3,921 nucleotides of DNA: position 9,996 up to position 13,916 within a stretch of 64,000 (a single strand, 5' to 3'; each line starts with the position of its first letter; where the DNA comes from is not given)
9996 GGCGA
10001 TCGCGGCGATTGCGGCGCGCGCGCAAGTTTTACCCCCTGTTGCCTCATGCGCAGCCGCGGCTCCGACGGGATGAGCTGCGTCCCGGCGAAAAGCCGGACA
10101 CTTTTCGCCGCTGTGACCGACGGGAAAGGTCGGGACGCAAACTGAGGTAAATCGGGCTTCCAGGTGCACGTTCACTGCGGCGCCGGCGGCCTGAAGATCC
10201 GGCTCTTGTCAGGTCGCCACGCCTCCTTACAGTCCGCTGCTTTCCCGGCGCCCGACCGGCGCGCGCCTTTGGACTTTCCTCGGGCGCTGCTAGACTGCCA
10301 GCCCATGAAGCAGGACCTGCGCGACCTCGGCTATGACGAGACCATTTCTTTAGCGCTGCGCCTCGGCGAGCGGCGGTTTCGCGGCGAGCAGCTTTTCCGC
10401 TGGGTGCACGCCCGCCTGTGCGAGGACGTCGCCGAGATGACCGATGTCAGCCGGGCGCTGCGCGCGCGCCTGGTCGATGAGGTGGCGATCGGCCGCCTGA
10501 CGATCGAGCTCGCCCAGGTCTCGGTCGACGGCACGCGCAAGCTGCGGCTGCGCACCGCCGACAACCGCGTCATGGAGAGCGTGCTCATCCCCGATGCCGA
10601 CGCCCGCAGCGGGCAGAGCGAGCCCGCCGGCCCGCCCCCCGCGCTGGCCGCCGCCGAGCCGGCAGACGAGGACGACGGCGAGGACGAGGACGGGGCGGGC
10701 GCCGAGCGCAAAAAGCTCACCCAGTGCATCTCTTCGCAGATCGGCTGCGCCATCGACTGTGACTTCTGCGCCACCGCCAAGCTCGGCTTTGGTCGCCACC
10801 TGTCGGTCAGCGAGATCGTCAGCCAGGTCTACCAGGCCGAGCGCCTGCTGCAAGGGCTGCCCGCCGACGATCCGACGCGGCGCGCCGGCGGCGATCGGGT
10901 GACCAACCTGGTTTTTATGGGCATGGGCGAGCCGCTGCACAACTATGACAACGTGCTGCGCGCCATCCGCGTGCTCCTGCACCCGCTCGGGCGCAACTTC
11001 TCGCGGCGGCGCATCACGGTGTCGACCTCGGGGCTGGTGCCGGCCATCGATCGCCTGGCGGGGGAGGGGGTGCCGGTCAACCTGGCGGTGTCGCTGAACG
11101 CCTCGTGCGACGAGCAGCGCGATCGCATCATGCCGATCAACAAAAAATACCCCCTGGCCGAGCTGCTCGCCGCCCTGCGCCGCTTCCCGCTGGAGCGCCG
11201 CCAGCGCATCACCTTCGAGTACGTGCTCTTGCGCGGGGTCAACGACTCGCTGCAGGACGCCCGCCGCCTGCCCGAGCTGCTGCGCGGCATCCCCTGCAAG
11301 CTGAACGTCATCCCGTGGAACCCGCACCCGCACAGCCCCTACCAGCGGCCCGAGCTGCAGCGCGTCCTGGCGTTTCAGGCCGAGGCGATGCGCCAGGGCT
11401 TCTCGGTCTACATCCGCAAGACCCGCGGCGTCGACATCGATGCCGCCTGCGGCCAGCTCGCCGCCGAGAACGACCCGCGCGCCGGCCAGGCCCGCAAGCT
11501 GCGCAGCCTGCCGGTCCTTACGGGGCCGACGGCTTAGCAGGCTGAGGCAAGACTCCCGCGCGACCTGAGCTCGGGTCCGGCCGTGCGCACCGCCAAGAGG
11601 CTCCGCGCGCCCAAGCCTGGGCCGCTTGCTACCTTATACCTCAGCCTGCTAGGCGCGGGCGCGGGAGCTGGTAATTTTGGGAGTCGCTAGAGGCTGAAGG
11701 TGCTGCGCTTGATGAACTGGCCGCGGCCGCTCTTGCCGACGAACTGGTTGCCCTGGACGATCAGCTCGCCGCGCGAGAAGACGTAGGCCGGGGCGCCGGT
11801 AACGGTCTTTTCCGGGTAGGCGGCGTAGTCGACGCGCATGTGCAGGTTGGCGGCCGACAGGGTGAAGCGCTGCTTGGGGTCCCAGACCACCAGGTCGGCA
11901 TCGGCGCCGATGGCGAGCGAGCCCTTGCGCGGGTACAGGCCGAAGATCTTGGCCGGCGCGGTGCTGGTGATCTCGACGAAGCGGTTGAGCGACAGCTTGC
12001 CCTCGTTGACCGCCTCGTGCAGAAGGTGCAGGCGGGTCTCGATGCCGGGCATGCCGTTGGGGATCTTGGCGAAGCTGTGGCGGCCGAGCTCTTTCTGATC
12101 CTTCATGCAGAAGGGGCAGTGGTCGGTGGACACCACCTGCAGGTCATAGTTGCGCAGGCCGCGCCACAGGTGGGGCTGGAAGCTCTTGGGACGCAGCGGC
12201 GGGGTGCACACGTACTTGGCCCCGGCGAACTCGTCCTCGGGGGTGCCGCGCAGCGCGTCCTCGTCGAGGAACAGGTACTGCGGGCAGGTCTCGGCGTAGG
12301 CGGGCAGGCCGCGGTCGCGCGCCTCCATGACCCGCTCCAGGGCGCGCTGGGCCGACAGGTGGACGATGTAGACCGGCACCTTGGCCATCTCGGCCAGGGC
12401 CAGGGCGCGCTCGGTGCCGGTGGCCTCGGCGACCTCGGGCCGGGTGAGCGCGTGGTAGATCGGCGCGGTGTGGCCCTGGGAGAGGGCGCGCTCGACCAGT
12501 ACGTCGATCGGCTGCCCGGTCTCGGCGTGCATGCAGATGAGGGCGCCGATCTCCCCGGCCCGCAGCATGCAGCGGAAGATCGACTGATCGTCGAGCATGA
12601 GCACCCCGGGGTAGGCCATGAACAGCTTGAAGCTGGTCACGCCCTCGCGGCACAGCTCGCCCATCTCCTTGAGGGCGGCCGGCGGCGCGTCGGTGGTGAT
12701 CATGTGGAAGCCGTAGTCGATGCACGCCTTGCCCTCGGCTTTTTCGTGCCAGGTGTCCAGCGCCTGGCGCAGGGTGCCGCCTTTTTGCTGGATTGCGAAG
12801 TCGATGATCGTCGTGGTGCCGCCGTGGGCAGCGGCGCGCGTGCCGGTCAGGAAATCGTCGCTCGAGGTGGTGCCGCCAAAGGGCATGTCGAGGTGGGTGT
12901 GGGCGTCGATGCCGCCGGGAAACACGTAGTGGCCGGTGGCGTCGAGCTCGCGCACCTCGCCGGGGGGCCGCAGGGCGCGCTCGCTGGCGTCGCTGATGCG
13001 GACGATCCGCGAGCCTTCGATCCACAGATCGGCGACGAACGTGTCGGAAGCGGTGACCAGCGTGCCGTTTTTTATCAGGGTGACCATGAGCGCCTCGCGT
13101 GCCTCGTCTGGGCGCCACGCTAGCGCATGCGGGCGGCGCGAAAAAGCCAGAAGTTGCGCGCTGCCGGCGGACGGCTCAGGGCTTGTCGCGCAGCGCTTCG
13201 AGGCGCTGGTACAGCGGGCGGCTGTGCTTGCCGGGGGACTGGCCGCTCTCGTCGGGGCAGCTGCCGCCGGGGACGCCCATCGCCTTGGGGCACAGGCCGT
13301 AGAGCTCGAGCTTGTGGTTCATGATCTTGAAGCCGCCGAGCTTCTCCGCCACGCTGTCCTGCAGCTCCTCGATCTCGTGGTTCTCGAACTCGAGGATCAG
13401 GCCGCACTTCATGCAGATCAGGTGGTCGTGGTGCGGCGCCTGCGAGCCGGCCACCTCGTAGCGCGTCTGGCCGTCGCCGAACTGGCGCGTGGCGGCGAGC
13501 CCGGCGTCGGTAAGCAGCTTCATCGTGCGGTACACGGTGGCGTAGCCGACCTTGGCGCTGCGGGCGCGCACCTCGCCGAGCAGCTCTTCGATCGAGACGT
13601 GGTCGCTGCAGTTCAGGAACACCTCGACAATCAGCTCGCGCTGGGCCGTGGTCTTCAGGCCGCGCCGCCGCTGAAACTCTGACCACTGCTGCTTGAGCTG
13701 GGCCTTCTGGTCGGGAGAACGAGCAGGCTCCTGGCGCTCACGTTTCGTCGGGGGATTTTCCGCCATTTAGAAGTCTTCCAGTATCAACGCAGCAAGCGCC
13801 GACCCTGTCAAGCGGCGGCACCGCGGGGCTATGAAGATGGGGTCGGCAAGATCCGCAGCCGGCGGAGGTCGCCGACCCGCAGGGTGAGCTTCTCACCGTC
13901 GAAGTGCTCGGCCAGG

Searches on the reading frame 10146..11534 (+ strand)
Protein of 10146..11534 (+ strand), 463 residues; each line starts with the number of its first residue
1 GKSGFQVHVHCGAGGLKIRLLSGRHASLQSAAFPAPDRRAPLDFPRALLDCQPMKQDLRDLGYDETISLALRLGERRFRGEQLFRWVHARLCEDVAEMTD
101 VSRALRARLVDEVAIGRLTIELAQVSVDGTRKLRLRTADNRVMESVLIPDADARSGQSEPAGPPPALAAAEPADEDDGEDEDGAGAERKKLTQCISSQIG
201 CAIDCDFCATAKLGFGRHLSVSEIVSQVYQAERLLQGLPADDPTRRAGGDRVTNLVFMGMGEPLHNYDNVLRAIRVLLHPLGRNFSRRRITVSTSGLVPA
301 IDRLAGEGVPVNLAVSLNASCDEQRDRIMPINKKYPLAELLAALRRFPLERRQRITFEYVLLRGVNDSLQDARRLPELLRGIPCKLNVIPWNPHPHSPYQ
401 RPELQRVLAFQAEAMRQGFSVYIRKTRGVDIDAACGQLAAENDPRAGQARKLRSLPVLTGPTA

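Call 43: search_protein_families(library=pfam, proteins=[window:10146-11534:+], max_evalue=0.0001)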
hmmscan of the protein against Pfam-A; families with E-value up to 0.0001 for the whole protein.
window:10146-11534:+ (463 aa): 2 families
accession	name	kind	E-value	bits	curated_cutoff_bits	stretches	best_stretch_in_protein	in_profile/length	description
PF04055.27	Radical_SAM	-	3.4e-15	57.1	29.5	1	196-368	2-157/166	Radical SAM superfamily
PF21016.3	RlmN_N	-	7.3e-14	51.7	24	1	57-114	2-59/60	Ribosomal RNA large subunit methyltransferase N-terminal domain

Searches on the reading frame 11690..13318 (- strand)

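Call 43: search_protein_families(library=pfam, proteins=[window:11690-13318:-], max_evalue=0.0001)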
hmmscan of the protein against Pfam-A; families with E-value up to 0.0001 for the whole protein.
window:11690-13318:- (543 aa): 2 families
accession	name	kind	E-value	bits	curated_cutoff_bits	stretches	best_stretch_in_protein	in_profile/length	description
PF01979.26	Amidohydro_1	-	4.1e-24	85.9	25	1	131-519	1-344/345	Amidohydrolase family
PF07969.17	Amidohydro_3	-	2.7e-16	60.5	29.7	1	438-502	403-461/472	Amidohydrolase family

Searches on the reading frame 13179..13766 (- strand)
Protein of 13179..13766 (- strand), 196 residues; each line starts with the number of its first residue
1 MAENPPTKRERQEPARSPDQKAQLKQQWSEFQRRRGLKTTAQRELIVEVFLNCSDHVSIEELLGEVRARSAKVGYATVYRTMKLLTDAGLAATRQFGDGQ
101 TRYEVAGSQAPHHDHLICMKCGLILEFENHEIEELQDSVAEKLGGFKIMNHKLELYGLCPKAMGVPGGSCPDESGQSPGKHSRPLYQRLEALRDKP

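Call 83: search_protein_families(library=pfam, proteins=[window:13179-13766:-], max_evalue=0.001)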
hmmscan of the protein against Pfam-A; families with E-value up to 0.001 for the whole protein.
window:13179-13766:- (196 aa): 1 family
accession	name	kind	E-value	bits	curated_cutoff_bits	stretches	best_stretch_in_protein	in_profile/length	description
PF01475.25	FUR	-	1.5e-34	119.1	23.1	1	35-156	2-121/121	Ferric uptake regulator family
